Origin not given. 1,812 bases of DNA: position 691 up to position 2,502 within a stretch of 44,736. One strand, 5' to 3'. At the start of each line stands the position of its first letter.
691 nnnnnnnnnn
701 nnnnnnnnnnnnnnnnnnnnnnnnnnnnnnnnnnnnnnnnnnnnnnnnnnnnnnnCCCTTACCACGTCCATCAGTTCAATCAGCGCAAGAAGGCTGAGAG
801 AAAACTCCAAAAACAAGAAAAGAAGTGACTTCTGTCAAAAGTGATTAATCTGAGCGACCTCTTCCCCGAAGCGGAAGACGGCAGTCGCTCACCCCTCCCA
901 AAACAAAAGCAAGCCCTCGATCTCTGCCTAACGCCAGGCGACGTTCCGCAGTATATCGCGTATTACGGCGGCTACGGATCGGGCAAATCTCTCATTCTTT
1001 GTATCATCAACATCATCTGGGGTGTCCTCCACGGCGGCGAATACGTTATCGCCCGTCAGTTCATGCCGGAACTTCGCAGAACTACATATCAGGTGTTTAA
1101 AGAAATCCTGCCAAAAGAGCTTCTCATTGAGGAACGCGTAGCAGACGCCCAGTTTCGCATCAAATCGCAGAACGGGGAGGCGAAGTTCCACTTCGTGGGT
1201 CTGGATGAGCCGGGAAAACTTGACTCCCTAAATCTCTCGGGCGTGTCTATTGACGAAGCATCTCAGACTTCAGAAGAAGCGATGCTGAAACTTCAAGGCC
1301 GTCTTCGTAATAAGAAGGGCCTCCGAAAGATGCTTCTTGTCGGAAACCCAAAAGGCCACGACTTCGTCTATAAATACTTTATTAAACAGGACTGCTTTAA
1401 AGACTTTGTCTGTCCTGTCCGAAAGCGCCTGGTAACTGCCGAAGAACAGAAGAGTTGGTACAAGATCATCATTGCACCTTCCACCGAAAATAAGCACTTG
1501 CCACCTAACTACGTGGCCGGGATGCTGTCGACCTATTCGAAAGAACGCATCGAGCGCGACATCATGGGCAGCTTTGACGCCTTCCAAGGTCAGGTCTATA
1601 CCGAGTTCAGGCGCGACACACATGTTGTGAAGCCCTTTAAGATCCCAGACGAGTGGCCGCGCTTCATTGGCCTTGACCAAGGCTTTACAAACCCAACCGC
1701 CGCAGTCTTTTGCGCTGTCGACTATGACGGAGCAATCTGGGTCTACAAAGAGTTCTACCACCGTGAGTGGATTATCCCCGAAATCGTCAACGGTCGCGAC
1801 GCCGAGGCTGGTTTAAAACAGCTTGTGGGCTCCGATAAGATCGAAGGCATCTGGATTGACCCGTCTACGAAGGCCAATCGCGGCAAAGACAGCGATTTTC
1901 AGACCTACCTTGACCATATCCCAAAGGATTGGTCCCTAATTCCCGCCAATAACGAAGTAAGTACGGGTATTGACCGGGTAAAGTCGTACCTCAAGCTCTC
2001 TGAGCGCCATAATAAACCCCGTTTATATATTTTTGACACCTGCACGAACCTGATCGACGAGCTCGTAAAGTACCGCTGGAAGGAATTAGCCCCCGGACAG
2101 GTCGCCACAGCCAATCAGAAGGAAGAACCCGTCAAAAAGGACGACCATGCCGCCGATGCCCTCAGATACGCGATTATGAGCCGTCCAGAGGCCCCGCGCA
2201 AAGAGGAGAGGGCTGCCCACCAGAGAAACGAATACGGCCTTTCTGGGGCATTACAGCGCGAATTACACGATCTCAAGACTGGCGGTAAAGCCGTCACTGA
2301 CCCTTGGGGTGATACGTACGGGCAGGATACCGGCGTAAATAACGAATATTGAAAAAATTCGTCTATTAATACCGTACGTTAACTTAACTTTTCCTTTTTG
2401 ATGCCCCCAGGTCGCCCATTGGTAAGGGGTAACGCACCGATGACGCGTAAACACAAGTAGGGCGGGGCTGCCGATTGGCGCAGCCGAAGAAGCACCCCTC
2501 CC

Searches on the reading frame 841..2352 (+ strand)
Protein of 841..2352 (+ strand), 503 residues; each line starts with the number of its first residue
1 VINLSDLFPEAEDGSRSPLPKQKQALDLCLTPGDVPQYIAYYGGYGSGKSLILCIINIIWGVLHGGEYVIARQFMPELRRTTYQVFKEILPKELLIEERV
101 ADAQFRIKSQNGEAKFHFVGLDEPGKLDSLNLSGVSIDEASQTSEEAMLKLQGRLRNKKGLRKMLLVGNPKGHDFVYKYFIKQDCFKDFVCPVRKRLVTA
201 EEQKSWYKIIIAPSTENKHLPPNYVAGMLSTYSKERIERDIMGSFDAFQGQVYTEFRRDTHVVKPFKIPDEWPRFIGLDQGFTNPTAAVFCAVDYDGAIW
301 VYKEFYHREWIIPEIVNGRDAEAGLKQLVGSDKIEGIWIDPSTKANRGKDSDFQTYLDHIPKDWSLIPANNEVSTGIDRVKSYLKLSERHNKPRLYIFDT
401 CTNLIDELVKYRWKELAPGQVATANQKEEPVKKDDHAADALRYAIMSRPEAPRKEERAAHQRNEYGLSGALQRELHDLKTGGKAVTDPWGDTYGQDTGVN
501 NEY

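Call 27: find_homologous_proteins(query=window:841-2352:+, max_evalue=1e-20)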
Query window:841-2352:+ (503 aa): 636 proteins with E <= 1e-20 among 8000 candidates; the best 120 are listed.
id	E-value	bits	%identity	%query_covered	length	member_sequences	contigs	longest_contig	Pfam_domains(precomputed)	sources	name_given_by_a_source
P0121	0.0e+0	1063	89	100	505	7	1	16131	PF17288.9,PF04466.20,PF03237.22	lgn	-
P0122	4.1e-296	1001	84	100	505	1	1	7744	PF17288.9,PF04466.20,PF03237.22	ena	-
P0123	3.3e-286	968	82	100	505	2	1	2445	PF17288.9,PF04466.20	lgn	-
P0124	2.8e-274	929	82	95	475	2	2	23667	PF17288.9,PF04466.20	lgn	-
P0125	7.8e-263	891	76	100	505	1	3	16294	PF04466.20,PF03237.22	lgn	-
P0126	3.9e-259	879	75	100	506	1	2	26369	PF17288.9,PF04466.20,PF03237.22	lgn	-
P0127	7.9e-259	878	74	100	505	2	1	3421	PF17288.9,PF04466.20,PF03237.22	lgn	-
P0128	4.0e-257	872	74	99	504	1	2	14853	PF17288.9,PF04466.20,PF03237.22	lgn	-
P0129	5.5e-251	852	72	100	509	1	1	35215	PF17288.9,PF04466.20,PF03237.22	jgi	jgi:PBSX family phage terminase large subunit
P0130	6.4e-249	845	71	100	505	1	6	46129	PF17288.9,PF04466.20,PF03237.22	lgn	-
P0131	1.9e-247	840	73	99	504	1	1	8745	PF04466.20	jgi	jgi:PBSX family phage terminase large subunit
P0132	1.0e-244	831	72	99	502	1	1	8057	PF04466.20,PF03237.22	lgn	-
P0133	3.3e-243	826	72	99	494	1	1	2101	PF17289.9,PF17288.9,PF04466.20,PF03237.22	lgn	-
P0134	3.5e-243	826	72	99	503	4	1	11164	PF04466.20,PF03237.22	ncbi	-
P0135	5.4e-237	806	72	95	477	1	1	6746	PF17288.9,PF04466.20,PF03237.22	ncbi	-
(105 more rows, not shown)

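Call 29: search_dna_similar(query=window:841-2352:+, collection=phages, mode=protein, max_rows=20)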
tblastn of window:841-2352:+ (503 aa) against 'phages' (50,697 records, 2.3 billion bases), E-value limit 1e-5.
Records with a match: 1092; places in all: 1092; records where one place covers at least 80% of the query: 252.
Best place of each record, by identity: <60% 1092.
By first word of the organism name: Vibrio 319; Arthrobacter 78; Escherichia 76; Enterococcus 74; Microbacterium 65; Gordonia 57; Streptomyces 54; Streptococcus 44; Clostridium 42; Lactobacillus 28; and 56 more.
By host as written in the record: - 359; Arthrobacter sp. ATCC 21022 62; Escherichia coli 42; Microbacterium foliorum NRRL B-24224 42; Gordonia rubripertincta NRRL B-16540 32; Clostridium sporogenes ATCC-15579 30; Enterococcus faecalis 21; Microbacterium foliorum NRRL B-24224 SEA 20; and 241 more.
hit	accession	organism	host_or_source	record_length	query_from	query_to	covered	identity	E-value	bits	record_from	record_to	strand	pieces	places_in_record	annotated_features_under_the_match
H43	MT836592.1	Bacteriophage sp.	human fecal samples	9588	18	462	88%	27.7%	5e-23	109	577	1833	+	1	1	record has no annotation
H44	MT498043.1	Arthrobacter phage Jinkies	Arthrobacter globiformis B-2979 SEA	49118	8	471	92%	26.0%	1e-16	89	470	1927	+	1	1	2: terminase large subunit | 1: helix-turn-helix DNA binding domain protein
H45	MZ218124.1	Paenibacillus phage SV21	Paenibacillus larvae SV21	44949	40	452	82%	29.1%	9e-32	135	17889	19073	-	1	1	terminase large subunit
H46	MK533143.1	Paenibacillus phage vB_PlaP_API480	Paenibacillus larvae Pl02-27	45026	40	452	82%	29.1%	1e-31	135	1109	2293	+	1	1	terminase large subunit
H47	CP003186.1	Thermoanaerobacterium phage THSA-485A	Thermoanaerobacterium saccharolyticum ...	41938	1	447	89%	26.3%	8e-18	93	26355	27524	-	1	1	phage terminase, large subunit, PBSX family | hypothetical protein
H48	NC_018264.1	Thermoanaerobacterium phage THSA-485A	Thermoanaerobacterium saccharolyticum ...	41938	1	447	89%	26.3%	8e-18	93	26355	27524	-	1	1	terminase large subunit | terminase small subunit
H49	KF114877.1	Leptospira phage vB_LnoZ_CZ214-LE1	Didelphis marsupialis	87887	37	443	81%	27.9%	3e-18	95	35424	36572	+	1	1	terminase, large subunit, PBSX family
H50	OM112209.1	Bacillus phage PK1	Bacillus sp. (in: Bacteria)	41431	39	467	85%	26.5%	6e-25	115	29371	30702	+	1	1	terminase large subunit protein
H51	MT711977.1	Streptomyces phage Dagobah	Streptomyces coelicolor M600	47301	39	448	82%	27.6%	2e-19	98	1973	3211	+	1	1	terminase large subunit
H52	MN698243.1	Pelagibacter phage HTVC104P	Candidatus Pelagibacter sp. HTCC7211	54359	37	449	82%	27.4%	1e-20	101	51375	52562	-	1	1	terminase large subunit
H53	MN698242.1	Pelagibacter phage HTVC103P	Candidatus Pelagibacter sp. HTCC7211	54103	37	449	82%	27.1%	4e-21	103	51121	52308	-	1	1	terminase large subunit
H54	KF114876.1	Leptospira phage vB_LalZ_80412-LE1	frog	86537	9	446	87%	25.4%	8e-19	96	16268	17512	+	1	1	phage terminase large subunit | hypothetical protein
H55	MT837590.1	Bacteriophage sp.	human fecal samples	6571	18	458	88%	25.2%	8e-21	102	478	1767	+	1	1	record has no annotation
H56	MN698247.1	Pelagibacter phage HTVC115P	Candidatus Pelagibacter sp. HTCC7211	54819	28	452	84%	25.6%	2e-21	104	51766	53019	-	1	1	terminase large subunit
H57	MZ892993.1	Pelagibacter phage HTVC033P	Candidatus Pelagibacter sp. HTCC1062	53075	39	457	83%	26.0%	4e-24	112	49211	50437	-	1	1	terminase large subunit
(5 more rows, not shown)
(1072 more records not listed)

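Call 63: find_encoding_contigs(protein=P0130, flank=10000, max_places=1)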
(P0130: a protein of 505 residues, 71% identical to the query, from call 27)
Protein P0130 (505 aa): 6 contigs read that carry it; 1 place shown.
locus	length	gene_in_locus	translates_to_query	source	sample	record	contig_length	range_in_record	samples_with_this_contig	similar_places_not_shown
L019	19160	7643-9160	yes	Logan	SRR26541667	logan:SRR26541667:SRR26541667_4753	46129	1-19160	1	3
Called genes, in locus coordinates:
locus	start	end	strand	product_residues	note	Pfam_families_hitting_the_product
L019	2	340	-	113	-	?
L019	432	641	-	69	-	-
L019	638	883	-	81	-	-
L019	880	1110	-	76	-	-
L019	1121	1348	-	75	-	-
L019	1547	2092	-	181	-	PF00589:Phage_integrase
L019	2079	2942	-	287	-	-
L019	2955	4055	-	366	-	PF13203:DUF2201_N, PF09967:DUF2201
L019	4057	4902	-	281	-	-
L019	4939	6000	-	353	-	-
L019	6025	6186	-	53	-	-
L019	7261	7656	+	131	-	PF02945:Endonuclease_7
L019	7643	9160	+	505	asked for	PF03237:Terminase_6N (weak), PF04466:Terminase_3, PF17288:Terminase_3C (faint)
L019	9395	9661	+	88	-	-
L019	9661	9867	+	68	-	-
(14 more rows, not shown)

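Call 64: find_encoding_contigs(protein=P0121, flank=10000, max_places=1)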
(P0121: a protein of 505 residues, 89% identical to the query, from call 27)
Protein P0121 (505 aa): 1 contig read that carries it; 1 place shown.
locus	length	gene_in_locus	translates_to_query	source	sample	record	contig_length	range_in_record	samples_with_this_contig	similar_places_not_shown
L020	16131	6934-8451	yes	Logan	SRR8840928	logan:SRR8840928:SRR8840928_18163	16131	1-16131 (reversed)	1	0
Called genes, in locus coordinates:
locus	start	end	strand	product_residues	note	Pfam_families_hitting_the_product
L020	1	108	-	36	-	?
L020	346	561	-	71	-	-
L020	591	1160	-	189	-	-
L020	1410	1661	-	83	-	-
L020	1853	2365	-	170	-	PF00589:Phage_integrase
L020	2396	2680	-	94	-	-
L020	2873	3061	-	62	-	-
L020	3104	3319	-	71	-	-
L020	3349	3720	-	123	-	PF01391:Collagen (weak)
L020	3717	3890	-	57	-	-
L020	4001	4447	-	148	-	-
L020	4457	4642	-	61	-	-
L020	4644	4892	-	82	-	-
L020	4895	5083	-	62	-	-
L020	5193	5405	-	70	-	-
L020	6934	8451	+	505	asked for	PF03237:Terminase_6N (weak), PF04466:Terminase_3, PF17288:Terminase_3C (faint)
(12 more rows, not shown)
